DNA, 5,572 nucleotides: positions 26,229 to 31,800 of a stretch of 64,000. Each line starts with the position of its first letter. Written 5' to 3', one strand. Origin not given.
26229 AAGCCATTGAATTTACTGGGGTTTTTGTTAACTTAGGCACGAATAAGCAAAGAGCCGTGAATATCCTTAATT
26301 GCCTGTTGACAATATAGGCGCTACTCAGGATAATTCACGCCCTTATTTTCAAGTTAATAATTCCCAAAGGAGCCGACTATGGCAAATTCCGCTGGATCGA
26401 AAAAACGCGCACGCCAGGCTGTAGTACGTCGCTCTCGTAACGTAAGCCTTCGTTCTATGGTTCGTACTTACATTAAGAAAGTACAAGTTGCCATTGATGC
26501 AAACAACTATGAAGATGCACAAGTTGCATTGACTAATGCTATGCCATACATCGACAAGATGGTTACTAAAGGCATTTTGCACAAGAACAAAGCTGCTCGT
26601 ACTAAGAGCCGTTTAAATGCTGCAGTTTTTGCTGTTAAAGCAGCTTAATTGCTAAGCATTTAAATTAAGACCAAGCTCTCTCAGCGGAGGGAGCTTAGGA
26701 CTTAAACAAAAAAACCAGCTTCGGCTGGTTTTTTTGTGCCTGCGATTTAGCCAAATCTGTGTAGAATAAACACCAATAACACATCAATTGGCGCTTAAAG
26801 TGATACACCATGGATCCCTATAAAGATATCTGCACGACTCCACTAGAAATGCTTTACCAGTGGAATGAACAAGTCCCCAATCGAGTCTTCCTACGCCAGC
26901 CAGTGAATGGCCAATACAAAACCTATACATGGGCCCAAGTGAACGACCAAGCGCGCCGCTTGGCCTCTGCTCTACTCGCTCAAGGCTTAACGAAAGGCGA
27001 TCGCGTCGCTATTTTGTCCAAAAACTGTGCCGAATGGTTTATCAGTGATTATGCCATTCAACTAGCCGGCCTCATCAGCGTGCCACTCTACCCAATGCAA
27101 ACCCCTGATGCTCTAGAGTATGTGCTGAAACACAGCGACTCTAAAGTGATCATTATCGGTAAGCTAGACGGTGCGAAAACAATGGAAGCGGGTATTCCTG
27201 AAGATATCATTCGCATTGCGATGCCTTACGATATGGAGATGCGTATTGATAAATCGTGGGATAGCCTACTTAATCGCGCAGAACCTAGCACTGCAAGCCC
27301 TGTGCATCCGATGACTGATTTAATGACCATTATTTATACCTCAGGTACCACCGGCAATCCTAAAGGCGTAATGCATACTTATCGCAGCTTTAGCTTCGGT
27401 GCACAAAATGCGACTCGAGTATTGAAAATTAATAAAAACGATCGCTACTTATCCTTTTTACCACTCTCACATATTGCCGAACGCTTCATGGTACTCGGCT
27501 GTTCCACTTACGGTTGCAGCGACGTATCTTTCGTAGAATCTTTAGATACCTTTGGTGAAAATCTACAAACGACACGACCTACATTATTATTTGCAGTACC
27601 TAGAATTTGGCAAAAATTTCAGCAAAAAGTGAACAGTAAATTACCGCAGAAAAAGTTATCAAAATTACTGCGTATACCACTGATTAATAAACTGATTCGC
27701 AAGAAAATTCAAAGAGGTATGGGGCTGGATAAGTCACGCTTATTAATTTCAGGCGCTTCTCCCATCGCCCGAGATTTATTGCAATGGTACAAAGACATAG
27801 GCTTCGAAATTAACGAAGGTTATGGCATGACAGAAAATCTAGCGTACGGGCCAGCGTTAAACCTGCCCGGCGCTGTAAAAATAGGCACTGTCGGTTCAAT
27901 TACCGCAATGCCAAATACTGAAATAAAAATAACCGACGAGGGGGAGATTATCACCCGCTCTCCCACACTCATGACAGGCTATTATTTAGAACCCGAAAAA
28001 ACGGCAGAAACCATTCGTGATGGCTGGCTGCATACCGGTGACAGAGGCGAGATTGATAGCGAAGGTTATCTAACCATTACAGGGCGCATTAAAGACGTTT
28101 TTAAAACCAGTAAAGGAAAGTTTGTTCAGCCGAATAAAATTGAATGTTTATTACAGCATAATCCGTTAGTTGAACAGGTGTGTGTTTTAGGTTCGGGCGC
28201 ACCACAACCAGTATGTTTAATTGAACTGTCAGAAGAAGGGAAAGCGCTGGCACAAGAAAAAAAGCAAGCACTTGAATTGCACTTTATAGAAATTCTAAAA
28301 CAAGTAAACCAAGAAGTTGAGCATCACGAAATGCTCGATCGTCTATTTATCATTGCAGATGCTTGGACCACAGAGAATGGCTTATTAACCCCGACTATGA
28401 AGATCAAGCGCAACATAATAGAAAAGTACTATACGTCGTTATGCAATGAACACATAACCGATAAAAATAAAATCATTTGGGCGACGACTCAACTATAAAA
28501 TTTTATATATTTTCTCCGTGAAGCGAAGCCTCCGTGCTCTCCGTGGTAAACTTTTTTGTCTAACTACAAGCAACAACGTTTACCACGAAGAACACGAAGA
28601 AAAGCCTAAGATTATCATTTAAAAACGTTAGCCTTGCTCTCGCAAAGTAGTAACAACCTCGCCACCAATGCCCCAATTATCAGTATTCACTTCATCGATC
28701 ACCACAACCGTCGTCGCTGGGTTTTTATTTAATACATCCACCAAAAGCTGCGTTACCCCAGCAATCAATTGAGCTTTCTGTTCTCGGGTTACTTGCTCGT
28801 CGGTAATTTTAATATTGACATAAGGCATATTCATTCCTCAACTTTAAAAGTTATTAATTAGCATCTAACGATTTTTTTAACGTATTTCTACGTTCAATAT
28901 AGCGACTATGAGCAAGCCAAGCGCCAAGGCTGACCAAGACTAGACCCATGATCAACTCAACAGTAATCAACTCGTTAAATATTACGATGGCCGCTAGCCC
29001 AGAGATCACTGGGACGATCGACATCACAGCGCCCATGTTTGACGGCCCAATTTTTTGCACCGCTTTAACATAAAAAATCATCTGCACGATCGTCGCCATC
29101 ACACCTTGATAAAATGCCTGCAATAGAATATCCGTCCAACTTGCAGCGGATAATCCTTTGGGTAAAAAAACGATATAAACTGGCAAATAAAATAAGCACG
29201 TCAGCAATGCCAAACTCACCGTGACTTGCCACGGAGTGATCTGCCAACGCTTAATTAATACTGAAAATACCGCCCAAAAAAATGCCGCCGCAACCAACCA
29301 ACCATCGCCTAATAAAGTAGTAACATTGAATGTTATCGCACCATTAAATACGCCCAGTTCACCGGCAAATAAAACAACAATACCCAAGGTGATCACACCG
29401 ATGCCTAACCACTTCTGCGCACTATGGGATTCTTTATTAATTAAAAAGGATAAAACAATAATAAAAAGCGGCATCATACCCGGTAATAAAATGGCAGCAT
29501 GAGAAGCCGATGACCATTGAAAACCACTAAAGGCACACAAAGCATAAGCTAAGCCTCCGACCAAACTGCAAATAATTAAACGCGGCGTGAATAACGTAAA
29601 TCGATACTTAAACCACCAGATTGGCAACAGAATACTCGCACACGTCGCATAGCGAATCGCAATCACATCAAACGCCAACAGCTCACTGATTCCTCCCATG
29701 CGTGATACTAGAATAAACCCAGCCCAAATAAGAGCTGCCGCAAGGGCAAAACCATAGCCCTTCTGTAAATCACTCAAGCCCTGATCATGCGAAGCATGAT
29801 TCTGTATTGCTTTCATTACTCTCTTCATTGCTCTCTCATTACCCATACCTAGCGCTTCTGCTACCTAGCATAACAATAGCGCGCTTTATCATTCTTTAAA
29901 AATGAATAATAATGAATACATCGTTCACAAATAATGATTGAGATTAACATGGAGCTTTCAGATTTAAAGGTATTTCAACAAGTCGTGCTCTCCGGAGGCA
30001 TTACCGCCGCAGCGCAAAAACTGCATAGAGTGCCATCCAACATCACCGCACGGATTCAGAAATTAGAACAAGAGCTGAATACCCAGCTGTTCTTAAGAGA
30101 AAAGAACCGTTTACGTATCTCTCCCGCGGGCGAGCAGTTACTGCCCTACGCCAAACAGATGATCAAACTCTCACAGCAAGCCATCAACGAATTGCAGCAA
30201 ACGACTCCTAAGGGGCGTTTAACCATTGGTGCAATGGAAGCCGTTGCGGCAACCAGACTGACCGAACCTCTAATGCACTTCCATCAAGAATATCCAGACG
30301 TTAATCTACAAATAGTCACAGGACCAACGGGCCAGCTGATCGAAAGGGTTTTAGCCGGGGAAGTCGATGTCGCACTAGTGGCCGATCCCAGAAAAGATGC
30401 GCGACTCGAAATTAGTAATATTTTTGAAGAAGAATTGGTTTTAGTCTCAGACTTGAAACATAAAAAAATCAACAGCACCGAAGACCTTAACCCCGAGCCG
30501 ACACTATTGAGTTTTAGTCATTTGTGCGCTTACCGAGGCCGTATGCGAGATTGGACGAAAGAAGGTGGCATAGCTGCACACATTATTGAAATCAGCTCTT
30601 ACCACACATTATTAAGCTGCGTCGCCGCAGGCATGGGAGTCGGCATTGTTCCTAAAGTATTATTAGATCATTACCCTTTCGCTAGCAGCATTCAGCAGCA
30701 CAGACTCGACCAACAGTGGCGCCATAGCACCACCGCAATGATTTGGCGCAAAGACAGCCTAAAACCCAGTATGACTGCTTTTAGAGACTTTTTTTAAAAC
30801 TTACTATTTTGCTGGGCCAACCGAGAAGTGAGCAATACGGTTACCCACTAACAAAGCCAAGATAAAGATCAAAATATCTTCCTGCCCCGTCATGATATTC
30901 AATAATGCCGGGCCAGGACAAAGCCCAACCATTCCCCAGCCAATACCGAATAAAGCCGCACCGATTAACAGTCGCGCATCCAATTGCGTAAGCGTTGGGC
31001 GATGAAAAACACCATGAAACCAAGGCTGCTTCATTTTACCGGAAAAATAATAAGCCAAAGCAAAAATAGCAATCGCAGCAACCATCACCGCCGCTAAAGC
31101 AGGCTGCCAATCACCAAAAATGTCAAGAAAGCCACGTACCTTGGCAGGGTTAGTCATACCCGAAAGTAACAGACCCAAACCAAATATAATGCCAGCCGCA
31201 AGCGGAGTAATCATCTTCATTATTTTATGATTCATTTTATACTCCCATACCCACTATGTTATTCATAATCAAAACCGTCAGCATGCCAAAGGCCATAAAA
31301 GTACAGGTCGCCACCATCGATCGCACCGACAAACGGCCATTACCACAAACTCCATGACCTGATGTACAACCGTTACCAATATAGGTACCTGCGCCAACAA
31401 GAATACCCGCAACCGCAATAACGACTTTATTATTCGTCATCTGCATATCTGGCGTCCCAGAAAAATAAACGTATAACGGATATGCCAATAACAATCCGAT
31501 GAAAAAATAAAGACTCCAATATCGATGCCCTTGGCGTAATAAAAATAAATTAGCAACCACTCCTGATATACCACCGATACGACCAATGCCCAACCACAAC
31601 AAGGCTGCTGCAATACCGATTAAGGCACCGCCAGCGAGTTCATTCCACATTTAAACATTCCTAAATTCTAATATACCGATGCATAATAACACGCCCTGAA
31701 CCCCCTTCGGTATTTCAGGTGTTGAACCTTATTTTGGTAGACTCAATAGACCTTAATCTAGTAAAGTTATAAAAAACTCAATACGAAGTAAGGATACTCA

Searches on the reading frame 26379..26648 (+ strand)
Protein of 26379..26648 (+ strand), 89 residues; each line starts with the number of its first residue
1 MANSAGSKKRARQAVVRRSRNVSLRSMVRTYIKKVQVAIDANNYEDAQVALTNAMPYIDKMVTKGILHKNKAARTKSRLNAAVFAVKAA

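Call 3: search_protein_families(library=pfam, proteins=[window:26379-26648:+])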
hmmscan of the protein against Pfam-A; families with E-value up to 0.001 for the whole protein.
window:26379-26648:+ (89 aa): 1 family
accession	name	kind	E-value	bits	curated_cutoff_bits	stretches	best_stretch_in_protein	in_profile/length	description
PF01649.23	Ribosomal_S20p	-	5.4e-28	97.9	29.5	1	2-83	1-82/83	Ribosomal protein S20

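Call 4: search_protein_families(library=ncbifam, proteins=[window:26379-26648:+])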
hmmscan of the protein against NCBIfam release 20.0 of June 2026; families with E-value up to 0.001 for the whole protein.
window:26379-26648:+ (89 aa): 1 family
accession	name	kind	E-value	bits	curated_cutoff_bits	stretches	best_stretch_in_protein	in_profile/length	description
TIGR00029.2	S20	equivalog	1.6e-26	92.7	33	1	1-83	1-83/84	30S ribosomal protein S20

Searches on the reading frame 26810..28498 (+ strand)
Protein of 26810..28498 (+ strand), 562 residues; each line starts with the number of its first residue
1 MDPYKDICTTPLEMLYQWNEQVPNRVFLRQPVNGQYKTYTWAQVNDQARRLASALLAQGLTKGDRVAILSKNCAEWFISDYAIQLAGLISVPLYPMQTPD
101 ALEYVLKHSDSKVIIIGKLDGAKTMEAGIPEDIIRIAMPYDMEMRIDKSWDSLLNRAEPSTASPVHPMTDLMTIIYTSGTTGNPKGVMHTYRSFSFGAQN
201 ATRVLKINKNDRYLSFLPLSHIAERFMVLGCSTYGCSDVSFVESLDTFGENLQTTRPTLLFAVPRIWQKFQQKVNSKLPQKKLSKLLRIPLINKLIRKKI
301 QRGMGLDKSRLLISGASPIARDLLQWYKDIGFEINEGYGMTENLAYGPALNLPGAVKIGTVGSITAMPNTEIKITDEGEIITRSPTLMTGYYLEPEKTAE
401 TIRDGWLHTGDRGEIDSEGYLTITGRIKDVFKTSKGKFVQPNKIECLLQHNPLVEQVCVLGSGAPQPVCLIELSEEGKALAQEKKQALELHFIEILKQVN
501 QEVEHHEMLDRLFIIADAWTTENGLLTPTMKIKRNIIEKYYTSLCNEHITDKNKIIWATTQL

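Call 3: search_protein_families(library=pfam, proteins=[window:26810-28498:+])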
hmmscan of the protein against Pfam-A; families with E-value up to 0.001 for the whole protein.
window:26810-28498:+ (562 aa): 2 families
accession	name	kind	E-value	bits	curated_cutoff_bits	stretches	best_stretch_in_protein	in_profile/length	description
PF00501.34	AMP-binding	-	8.1e-78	262.3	29.9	1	17-392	3-384/384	AMP-binding enzyme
PF23562.2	AMP-binding_C_3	-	8.3e-11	42.8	20.8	1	429-544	2-115/124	AMP-binding enzyme C-terminal domain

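Call 4: search_protein_families(library=ncbifam, proteins=[window:26810-28498:+])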
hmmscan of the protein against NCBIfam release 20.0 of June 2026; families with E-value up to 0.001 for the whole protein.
window:26810-28498:+ (562 aa): 103 families (the best 25 are shown)
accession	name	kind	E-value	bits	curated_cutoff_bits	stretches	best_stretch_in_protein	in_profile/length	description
NF004837.0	PRK06187.1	subfamily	5e-82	275.8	476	2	32-284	31-286/531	long-chain-fatty-acid--CoA ligase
NF038343.1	ligase_FadD11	exception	6.2e-81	272.5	950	2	293-543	313-575/585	fatty acid--CoA ligase FadD11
NF006182.0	PRK08316.1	subfamily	2.1e-59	201.4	663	2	32-273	30-277/523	fatty acyl-CoA synthetase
NF041592.1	carboxyl_red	equivalog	5e-58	196.6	1300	1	33-545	72-615/1160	carboxylic acid reductase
NF005801.1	PRK07656.1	equivalog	1.4e-56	192.2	657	1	34-462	22-437/500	FadD3 family acyl-CoA ligase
TIGR01923.1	menE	equivalog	2.2e-53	181.7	330.15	2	300-461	216-381/442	o-succinylbenzoate--CoA ligase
NF002966.0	PRK03640.1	equivalog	6.1e-52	176.8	556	2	268-462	214-416/483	o-succinylbenzoate--CoA ligase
NF005307.0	PRK06839.1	equivalog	1e-49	169.5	748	1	34-462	23-427/496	o-succinylbenzoate--CoA ligase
NF004822.0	PRK06178.1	equivalog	4.4e-49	167.5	782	2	371-476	412-520/571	acyl-CoA synthetase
NF006181.0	PRK08314.1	subfamily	1.1e-48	165.9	705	3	328-462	341-486/563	long-chain-fatty-acid--CoA ligase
NF005702.0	PRK07514.1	subfamily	5e-48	163.7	558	1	34-517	25-482/506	malonyl-CoA synthase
NF004114.0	PRK05605.1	equivalog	2.8e-47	161.3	766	3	290-462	321-503/575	long-chain-fatty-acid--CoA ligase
NF009233.0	PRK12583.1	subfamily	4e-47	160.8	832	3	372-462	394-484/558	fatty acid CoA ligase family protein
NF004808.0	PRK06155.1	equivalog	1e-44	152.8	722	2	13-237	25-248/542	ATP-dependent acyl-CoA ligase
NF006020.0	PRK08162.1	subfamily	3.6e-44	151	677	2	10-222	20-236/545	acyl-CoA synthetase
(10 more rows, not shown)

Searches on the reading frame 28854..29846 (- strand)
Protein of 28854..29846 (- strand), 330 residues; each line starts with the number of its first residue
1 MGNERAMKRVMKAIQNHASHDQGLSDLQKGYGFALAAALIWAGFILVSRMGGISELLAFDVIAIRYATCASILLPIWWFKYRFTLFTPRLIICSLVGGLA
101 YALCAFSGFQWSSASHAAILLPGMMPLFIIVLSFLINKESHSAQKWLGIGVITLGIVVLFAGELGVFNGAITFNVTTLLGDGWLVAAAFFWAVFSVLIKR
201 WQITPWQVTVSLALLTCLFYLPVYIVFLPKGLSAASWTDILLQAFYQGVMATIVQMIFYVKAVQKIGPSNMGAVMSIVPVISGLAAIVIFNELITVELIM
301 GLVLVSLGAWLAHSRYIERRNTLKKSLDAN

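Call 8: search_protein_families(library=pfam, proteins=[window:28854-29846:-])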
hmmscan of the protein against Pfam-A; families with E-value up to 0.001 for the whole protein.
window:28854-29846:- (330 aa): 1 family
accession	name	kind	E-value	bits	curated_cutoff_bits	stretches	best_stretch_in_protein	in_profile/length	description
PF00892.27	EamA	-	1.6e-29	103.4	28.2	2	29-160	2-134/135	EamA-like transporter family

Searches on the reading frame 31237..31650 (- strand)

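Call 34: search_protein_families(library=pfam, proteins=[window:31237-31650:-], max_evalue=0.00001)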
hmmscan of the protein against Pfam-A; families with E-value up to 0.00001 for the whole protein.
window:31237-31650:- (137 aa): 1 family
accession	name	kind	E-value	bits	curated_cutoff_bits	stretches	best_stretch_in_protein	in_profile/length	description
PF04143.19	Sulf_transp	-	2.6e-07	31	27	1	2-122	177-307/310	Sulphur transport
